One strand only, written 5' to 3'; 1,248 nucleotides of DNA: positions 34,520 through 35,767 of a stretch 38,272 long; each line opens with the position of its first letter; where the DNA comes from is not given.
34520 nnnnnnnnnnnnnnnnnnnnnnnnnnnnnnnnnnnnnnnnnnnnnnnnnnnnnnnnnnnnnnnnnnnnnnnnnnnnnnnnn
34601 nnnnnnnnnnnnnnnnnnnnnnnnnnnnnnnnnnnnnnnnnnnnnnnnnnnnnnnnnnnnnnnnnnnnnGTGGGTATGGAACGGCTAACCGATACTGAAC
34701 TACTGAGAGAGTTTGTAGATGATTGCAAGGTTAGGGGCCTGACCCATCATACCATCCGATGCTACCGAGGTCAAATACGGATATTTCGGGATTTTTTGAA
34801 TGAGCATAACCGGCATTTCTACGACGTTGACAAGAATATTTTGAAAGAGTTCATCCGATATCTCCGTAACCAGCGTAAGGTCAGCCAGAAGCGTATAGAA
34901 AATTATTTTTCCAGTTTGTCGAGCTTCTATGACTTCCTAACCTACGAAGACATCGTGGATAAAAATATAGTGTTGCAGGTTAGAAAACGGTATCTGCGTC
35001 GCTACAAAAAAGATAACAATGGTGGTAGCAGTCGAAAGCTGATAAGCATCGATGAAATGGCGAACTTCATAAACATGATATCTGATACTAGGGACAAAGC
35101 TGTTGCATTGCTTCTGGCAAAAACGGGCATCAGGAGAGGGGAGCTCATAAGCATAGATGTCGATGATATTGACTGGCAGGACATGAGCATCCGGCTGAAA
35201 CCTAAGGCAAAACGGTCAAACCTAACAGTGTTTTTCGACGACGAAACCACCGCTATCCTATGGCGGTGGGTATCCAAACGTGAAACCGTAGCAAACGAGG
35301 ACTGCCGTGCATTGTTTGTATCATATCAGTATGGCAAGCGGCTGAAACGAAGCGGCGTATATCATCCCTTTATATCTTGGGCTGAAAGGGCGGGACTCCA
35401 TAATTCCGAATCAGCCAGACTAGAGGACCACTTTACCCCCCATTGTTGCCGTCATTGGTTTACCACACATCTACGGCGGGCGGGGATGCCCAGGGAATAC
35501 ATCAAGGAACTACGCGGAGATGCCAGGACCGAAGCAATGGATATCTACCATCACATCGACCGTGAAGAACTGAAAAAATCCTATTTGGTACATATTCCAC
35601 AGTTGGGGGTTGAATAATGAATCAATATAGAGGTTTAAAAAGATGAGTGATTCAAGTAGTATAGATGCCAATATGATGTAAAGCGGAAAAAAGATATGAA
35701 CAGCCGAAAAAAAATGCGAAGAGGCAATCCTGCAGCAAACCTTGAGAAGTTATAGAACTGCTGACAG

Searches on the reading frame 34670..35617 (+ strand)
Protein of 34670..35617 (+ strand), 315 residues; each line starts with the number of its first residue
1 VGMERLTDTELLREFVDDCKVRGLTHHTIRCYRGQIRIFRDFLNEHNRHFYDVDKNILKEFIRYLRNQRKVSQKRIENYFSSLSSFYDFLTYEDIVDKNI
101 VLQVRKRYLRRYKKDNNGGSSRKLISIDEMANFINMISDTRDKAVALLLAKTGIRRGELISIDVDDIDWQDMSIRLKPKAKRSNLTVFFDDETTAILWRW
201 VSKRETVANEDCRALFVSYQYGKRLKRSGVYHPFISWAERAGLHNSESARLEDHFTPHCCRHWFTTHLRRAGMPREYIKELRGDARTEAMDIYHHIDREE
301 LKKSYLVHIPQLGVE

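Call 9: search_protein_families(library=pfam, proteins=[window:34670-35617:+], max_evalue=0.00001)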
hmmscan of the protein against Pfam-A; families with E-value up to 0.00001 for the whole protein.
window:34670-35617:+ (315 aa): 4 families
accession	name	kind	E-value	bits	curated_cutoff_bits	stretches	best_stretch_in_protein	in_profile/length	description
PF00589.27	Phage_integrase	-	9.5e-26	91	27.1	1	130-299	8-171/172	Phage integrase family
PF13495.12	Phage_int_SAM_4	-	9.4e-15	55.2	27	1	11-94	1-82/85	Phage integrase, N-terminal SAM-like domain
PF02899.23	Phage_int_SAM_1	-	9.8e-14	51.8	22.3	1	20-93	9-82/83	Phage integrase, N-terminal SAM-like domain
PF13102.12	Phage_int_SAM_5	-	2.4e-09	37.9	22.3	1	10-100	4-92/98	Phage integrase SAM-like domain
